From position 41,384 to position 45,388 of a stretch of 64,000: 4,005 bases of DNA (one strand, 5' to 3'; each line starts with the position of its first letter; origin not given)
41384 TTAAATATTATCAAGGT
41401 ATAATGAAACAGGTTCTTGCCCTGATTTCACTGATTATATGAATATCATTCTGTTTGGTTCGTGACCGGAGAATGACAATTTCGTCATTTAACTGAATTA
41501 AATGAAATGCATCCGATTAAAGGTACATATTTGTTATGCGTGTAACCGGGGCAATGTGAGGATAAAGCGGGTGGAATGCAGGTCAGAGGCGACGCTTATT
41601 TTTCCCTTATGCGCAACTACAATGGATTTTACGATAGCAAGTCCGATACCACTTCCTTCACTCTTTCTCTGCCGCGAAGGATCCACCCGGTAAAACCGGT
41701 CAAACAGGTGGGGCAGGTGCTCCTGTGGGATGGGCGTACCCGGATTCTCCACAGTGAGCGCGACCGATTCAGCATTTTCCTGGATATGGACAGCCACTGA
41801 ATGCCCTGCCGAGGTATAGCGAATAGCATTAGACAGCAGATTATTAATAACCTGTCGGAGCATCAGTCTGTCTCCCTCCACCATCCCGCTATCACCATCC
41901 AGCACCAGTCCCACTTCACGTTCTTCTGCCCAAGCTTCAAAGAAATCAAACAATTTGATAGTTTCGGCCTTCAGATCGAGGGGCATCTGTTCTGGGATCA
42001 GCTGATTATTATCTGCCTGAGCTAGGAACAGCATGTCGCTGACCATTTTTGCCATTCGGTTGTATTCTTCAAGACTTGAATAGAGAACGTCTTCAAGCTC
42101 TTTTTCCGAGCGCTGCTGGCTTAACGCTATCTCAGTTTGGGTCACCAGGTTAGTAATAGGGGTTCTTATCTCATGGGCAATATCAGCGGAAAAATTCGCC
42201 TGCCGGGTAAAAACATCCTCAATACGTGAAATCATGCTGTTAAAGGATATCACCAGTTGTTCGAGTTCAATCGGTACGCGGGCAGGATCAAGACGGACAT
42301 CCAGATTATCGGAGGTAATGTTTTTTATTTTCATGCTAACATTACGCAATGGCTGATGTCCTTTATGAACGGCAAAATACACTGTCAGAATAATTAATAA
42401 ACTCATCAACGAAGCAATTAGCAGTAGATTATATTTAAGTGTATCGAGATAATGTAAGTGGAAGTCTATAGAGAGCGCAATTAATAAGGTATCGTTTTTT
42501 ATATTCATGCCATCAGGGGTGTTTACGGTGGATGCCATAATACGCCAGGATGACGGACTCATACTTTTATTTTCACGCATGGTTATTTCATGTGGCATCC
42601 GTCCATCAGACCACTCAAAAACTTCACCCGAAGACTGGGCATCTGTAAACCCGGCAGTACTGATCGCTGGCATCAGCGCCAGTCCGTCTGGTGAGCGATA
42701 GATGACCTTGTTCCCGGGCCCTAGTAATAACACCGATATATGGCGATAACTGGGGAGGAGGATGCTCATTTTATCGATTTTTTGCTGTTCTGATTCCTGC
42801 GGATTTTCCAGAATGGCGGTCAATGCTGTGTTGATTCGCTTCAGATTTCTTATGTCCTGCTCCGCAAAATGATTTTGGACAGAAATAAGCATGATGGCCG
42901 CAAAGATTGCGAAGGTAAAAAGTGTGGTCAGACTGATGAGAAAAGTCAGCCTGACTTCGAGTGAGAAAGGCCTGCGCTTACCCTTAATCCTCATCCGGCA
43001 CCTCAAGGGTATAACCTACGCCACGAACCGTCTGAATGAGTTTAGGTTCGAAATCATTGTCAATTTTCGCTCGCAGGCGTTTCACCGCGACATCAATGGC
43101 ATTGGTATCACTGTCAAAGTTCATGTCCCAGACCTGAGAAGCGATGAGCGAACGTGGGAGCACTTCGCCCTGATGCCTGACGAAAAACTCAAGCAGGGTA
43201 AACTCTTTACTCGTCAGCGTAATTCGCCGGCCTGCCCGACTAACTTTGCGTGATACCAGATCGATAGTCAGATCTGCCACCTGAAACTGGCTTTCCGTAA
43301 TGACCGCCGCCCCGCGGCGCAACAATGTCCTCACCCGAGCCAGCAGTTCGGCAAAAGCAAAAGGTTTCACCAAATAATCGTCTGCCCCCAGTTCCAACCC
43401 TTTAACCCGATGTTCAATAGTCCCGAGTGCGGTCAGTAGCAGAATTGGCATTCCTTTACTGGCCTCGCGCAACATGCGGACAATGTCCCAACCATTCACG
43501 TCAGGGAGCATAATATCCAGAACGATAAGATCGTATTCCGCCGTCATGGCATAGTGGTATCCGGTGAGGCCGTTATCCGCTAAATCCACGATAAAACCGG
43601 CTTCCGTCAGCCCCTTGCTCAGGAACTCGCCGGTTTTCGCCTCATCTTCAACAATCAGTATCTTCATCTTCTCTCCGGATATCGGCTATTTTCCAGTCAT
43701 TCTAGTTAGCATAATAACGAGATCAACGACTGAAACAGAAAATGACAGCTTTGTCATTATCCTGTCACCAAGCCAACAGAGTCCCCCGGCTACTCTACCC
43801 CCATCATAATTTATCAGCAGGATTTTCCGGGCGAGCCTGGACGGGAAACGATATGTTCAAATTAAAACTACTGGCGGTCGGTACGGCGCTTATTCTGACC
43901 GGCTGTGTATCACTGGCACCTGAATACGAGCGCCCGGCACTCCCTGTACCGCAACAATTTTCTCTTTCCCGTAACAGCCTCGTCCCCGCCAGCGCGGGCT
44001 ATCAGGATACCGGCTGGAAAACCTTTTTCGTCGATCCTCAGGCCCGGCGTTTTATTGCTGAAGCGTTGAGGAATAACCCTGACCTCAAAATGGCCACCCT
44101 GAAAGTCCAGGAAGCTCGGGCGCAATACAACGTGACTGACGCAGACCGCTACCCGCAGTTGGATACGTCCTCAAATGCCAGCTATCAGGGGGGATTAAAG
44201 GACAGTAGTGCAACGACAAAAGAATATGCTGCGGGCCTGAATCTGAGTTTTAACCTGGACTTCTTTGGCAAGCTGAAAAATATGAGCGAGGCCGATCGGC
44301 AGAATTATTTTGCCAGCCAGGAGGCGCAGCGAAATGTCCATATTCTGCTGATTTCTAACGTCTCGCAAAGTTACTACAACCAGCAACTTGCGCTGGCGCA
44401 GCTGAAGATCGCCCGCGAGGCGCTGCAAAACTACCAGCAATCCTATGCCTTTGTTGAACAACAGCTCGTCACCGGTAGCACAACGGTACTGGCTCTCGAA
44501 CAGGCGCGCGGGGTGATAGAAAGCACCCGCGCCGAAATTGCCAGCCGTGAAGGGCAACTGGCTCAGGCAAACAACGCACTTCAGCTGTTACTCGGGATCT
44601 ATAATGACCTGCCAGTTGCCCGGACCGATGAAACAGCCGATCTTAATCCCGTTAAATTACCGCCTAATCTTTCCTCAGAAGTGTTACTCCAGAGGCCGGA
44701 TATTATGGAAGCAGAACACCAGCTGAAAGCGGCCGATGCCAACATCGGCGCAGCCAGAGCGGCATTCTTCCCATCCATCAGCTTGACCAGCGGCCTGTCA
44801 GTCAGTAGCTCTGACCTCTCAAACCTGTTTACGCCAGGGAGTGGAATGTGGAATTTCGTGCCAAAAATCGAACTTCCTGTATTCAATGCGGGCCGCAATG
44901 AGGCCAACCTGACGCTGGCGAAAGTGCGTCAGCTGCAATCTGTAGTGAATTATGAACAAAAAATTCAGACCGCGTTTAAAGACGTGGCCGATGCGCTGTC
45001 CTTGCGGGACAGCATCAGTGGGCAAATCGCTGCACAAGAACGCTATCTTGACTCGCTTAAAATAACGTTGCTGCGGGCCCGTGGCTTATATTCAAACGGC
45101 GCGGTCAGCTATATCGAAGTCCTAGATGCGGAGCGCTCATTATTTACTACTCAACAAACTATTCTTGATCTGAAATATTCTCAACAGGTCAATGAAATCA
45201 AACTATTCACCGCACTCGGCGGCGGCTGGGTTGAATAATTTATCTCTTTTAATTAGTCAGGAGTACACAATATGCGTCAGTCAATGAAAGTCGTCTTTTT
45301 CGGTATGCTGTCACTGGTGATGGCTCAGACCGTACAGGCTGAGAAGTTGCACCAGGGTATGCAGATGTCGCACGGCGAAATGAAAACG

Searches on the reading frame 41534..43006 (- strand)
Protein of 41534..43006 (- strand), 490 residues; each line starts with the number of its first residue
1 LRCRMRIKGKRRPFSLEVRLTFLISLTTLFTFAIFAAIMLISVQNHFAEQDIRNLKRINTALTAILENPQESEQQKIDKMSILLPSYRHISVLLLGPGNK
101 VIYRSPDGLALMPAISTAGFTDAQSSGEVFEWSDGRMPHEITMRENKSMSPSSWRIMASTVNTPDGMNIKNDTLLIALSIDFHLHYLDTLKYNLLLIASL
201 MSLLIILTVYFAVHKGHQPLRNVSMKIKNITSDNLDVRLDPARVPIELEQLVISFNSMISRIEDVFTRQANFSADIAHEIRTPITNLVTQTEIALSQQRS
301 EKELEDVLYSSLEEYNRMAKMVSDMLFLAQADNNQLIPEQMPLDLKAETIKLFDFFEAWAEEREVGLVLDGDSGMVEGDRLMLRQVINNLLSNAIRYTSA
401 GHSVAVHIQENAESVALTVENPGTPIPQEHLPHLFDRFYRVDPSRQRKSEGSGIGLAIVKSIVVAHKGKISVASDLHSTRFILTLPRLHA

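Call 8: search_protein_families(library=ncbifam, proteins=[window:41534-43006:-], max_evalue=0.00001)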
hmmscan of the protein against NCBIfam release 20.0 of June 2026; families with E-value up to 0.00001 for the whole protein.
window:41534-43006:- (490 aa): 74 families (the best 25 are shown)
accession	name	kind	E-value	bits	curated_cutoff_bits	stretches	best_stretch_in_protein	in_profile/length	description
NF007345.0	PRK09835.1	subfamily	3e-223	741.7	423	1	6-488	2-481/482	Cu(+)/Ag(+) sensor histidine kinase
TIGR01386.1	cztS_silS_copS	subfamily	1.2e-151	505.8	292.55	1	13-486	1-457/457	heavy metal sensor histidine kinase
NF045903.1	CuHisKinLciSLeg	equivalog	7.4e-59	199.9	700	1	199-484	68-355/357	copper-responsive two-component system sensor histidine kinase LciS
NF046044.1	PnpS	equivalog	3.1e-52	177.9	400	1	229-486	131-390/390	two-component system histidine kinase PnpS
TIGR02966.1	phoR_proteo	equivalog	8.7e-50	169.6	334.2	1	237-477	83-324/333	phosphate regulon sensor histidine kinase PhoR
NF012163.2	BaeS_SmeS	equivalog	1.8e-46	159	500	1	185-485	157-456/457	sensor histidine kinase efflux regulator BaeS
NF012226.0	AdeS_HK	equivalog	4.7e-45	154.3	500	1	182-486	52-352/353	two-component sensor histidine kinase AdeS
NF033092.0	HK_WalK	equivalog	9.5e-45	153.2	725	1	269-486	372-593/594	cell wall metabolism sensor histidine kinase WalK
NF040691.1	MtrAB_MtrB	equivalog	1.6e-44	152.8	450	1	15-487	4-492/507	MtrAB system histidine kinase MtrB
NF041735.1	hist_kin_RppB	equivalog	3.8e-44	151.2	400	1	263-485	210-437/438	two-component system sensor histidine kinase RppB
NF007007.0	PRK09470.1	equivalog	4.8e-42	144.4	486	1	192-486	171-458/463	envelope stress sensor histidine kinase CpxA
NF007898.0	PRK10604.1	equivalog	5e-41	141.3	478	1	183-489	127-425/433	two-component system sensor histidine kinase RstB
NF007837.0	PRK10549.1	equivalog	1.4e-40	139.4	603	1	195-475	167-446/466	envelope stress sensor histidine kinase BaeS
NF052314.1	T9SS_HK_PorY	subfamily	1.3e-38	133.2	350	1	185-471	127-404/418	PorY family sensor histidine kinase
NF008312.0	PRK11100.1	equivalog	3e-38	131.9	356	1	187-476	177-462/477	two-component system sensor histidine kinase CreC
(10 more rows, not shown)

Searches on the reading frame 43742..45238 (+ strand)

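Call 8: search_protein_families(library=ncbifam, proteins=[window:43742-45238:+], max_evalue=0.00001)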
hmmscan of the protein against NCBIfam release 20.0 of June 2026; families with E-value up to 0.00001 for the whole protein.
window:43742-45238:+ (498 aa): 10 families
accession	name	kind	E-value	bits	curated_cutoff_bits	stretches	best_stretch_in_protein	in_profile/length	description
NF007347.1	PRK09837.1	subfamily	1.1e-265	881.7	598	1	38-498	1-461/461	Cu(I)/Ag(I) efflux RND transporter outer membrane protein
TIGR01845.1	outer_NodT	subfamily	5.4e-104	348.6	210.05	1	48-495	3-460/460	efflux transporter outer membrane subunit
NF033143.1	efflux_OM_AdeK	equivalog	1.2e-85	288.1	900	1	48-495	16-461/480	multidrug efflux RND transporter AdeIJK outer membrane channel subunit AdeK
NF033142.1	efflux_OM_AdeC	exception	1.6e-74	251.2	975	1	50-495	18-461/465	multidrug efflux RND transporter AdeABC outer membrane channel subunit AdeC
NF007390.0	PRK09915.1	equivalog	2.9e-40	138.4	597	1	43-496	12-479/488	MdtP family multidrug efflux transporter outer membrane subunit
NF047721.1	ToxDrgExpTdeA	equivalog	2.9e-37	128.6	550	1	40-495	3-452/455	toxin/drug exporter TdeA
TIGR01844.1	type_I_sec_TolC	subfamily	2.5e-34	119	225.15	1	105-493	9-398/414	TolC family outer membrane protein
NF008524.1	PRK11459.1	equivalog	1.2e-33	116.7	650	1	38-496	5-476/478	multidrug resistance outer membrane protein MdtQ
NF007002.0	PRK09465.1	equivalog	2.3e-12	46.2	495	1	107-493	32-424/460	outer membrane channel protein TolC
NF052390.1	efflux_OMP_AbuO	equivalog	2.8e-09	36.2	700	1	196-493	136-431/447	multidrug efflux outer membrane protein AbuO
